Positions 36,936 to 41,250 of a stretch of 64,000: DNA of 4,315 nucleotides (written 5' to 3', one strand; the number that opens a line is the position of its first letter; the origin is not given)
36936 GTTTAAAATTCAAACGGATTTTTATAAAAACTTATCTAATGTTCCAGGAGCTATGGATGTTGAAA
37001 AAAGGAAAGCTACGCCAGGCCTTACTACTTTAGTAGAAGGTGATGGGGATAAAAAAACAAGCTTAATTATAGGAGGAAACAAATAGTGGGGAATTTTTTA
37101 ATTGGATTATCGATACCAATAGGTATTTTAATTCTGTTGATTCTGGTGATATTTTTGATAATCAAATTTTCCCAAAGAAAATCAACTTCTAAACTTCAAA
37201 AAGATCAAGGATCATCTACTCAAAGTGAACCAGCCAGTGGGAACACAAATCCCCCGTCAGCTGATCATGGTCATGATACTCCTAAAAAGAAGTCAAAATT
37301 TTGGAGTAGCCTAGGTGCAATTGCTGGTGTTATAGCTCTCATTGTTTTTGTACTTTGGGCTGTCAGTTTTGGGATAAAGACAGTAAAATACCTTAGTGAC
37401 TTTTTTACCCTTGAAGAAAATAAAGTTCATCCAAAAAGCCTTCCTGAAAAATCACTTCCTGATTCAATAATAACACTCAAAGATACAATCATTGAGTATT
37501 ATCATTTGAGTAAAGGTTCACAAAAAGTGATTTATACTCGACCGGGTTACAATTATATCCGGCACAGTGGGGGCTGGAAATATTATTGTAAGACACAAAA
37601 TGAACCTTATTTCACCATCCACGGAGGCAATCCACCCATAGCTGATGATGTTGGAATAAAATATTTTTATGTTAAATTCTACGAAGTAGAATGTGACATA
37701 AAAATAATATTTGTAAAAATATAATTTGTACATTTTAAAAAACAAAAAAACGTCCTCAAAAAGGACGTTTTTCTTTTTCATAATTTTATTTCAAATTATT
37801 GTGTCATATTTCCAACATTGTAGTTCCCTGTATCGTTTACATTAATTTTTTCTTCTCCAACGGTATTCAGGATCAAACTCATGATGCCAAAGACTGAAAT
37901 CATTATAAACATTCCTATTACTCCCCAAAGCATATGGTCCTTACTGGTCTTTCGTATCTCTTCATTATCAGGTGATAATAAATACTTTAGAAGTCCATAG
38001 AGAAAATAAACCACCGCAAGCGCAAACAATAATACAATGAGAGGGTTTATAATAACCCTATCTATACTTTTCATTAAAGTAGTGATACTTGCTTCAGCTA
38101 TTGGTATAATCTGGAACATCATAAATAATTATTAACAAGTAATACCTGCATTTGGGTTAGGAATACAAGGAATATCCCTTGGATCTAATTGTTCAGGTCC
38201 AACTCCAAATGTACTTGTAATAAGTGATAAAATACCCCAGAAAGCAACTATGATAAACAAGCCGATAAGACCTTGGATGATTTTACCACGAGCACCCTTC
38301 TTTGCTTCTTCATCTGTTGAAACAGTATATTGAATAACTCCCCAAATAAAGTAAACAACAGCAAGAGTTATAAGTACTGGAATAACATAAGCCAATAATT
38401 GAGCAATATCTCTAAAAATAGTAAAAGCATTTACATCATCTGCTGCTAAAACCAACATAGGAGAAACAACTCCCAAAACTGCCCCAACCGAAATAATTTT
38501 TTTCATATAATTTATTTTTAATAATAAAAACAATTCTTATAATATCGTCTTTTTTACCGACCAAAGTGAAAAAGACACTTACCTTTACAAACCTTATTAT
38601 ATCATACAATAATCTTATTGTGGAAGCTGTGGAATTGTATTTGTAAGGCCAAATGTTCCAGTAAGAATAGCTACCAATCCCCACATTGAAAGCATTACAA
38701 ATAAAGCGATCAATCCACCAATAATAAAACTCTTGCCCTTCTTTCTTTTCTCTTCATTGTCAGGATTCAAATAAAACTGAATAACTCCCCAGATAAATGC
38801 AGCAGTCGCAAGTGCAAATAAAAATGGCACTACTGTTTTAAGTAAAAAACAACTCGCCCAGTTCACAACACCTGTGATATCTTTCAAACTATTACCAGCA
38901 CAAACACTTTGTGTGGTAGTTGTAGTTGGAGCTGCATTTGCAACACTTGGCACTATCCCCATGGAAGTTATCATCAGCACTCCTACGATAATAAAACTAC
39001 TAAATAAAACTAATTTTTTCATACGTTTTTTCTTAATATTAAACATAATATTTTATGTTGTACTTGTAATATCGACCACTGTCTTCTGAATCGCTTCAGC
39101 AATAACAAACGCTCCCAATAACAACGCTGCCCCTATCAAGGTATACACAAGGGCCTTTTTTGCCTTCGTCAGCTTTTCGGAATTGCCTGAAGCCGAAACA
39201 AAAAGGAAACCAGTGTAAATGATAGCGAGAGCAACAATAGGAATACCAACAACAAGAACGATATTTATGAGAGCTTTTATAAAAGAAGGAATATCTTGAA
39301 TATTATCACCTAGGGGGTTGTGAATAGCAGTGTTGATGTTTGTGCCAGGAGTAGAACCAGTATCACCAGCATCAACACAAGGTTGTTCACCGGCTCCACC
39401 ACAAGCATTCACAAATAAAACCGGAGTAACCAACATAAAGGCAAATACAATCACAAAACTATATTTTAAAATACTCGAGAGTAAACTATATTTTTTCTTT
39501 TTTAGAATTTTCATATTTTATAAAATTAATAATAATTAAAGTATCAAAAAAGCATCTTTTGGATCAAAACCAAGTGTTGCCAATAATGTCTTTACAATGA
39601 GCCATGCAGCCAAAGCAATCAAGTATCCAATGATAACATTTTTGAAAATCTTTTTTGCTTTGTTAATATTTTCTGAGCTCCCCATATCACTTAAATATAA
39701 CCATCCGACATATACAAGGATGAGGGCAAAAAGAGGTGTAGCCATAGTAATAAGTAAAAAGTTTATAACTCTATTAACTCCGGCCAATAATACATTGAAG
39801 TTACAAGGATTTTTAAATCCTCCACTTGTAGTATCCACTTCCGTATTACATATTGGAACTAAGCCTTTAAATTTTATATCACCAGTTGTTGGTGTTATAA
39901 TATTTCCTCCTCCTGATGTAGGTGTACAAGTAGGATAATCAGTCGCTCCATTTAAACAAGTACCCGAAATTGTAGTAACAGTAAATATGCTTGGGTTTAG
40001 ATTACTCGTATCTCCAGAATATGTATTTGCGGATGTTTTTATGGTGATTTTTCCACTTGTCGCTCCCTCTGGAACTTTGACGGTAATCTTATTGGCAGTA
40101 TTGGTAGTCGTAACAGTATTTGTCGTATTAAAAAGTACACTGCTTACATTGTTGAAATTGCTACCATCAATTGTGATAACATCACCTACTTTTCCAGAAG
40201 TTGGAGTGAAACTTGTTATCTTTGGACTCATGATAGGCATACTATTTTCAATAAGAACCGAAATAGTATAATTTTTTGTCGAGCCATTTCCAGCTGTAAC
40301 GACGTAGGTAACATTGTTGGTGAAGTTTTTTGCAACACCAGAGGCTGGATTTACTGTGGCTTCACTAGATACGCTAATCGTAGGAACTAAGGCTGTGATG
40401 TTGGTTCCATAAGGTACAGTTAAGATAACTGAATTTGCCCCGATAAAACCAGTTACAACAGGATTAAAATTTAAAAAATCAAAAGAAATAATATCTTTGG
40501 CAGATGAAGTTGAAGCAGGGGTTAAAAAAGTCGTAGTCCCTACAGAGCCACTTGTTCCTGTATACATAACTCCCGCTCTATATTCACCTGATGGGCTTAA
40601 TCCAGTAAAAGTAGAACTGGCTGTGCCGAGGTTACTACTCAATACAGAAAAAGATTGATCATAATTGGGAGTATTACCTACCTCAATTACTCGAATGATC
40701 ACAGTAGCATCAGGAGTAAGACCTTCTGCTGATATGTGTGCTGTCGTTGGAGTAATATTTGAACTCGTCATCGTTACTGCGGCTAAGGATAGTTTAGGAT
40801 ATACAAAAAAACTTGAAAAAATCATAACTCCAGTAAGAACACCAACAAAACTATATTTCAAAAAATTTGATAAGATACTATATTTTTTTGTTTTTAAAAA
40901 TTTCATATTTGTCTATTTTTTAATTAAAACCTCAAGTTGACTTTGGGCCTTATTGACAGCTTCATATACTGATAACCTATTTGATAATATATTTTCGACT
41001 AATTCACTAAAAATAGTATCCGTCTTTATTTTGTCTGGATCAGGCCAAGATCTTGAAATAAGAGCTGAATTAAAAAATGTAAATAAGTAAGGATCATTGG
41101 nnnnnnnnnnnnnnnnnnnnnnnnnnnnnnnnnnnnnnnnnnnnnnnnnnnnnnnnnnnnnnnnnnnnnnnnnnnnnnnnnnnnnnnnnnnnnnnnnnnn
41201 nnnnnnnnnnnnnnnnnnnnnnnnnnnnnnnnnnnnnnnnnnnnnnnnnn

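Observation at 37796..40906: Cluster of five paralogous VirB2/TrbC-like pilin-fold genes, including a 456-aa IPT-domain adhesin fusion, with no secretion ATPases in the window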

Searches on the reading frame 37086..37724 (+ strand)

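Call 4: search_protein_families(library=pfam, proteins=[window:37086-37724:+], max_evalue=1)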
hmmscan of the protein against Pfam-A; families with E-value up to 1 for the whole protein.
window:37086-37724:+ (212 aa): 12 families
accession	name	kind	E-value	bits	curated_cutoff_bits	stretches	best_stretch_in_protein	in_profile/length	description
PF04277.18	OAD_gamma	-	1.7e-05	25.9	27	1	2-53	5-56/76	Oxaloacetate decarboxylase, gamma chain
PF14575.11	EphA2_TM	-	0.0069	17.5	28.9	1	8-45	3-39/74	Ephrin type-A receptor 2 transmembrane domain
PF03600.22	CitMHS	-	0.032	13.8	31.9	1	3-90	157-221/336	Citrate transporter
PF13786.12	DUF4179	-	0.041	14.8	30.1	1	67-114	1-51/94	Domain of unknown function (DUF4179)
PF25184.1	YxzE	-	0.056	14.9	40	1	14-47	6-39/65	YxzE-like putative bacteriocin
PF16118.10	DUF4834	-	0.089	14.2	27.8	1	13-64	17-69/99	Domain of unknown function (DUF4834)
PF20990.2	DUF2207_C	-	0.11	12.7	33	1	12-100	141-194/247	Predicted membrane protein (DUF2207) C-terminal domain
PF15102.11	TMEM154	-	0.11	12.7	30.3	1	4-46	63-106/153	TMEM154 protein family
PF20485.3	DUF6724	-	0.14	12.5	27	1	6-45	11-50/64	Family of unknown function (DUF6724)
PF16492.10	Cadherin_C_2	-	0.16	13.1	31.5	1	14-52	15-52/85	Cadherin cytoplasmic C-terminal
PF19483.4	DUF6019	-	0.4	11.2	23.6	0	77-98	11-32/63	Family of unknown function (DUF6019)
PF06667.17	PspB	-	0.77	10.3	25.6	1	8-40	5-38/73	Phage shock protein B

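Call 86: search_protein_families(library=ncbifam, proteins=[window:37086-37724:+], max_evalue=0.01)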
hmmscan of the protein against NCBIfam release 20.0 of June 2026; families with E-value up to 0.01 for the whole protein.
window:37086-37724:+ (212 aa): 2 families
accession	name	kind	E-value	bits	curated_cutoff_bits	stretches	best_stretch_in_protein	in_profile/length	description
NF052597.1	FILTED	domain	0.00012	22.4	40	1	17-90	12-69/110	FILTED domain-containing surface protein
NF033218.1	anchor_AmaP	equivalog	0.0021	17.8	55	0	13-43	55-86/166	alkaline shock response membrane anchor protein AmaP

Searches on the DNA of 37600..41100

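Call 90: search_rna_families(source=window, start=37600, end=41100, threshold=evalue, max_evalue=1)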
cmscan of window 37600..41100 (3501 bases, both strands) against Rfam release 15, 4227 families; matches with E-value up to 1: 8.
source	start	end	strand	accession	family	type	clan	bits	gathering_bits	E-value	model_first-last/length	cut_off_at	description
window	37709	37779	+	RF02064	STnc370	Gene; sRNA;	-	34.1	54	0.041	1-71/71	no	Enterobacterial sRNA STnc370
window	37713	37777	+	RF01859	Phe_leader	Cis-reg; leader;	-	30.5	55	0.025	1-125/125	no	Phenylalanine leader peptide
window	37713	37772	+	RF02844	RefA9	Gene; antisense;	-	29.7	49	0.092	1-64/64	no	Enterococcus sRNA A9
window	37744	37797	-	RF02607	AbsR25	Gene; sRNA;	-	25.7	47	0.18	1-164/164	no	Acinetobacter sRNA 25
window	37741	37808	-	RF01859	Phe_leader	Cis-reg; leader;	-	24.7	55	0.48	1-125/125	no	Phenylalanine leader peptide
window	37719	37779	+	RF02063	STnc350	Gene; sRNA;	-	23.1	60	0.41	1-68/68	no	Salmonella enterica sRNA STnc350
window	37700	37776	+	RF00125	IS128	Gene; sRNA;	-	22.8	80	0.12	123-198/209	no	IS128 RNA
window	38655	38692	+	RF01319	CRISPR-DR6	Gene; CRISPR;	-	22.5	39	0.22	1-30/30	no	CRISPR RNA direct repeat element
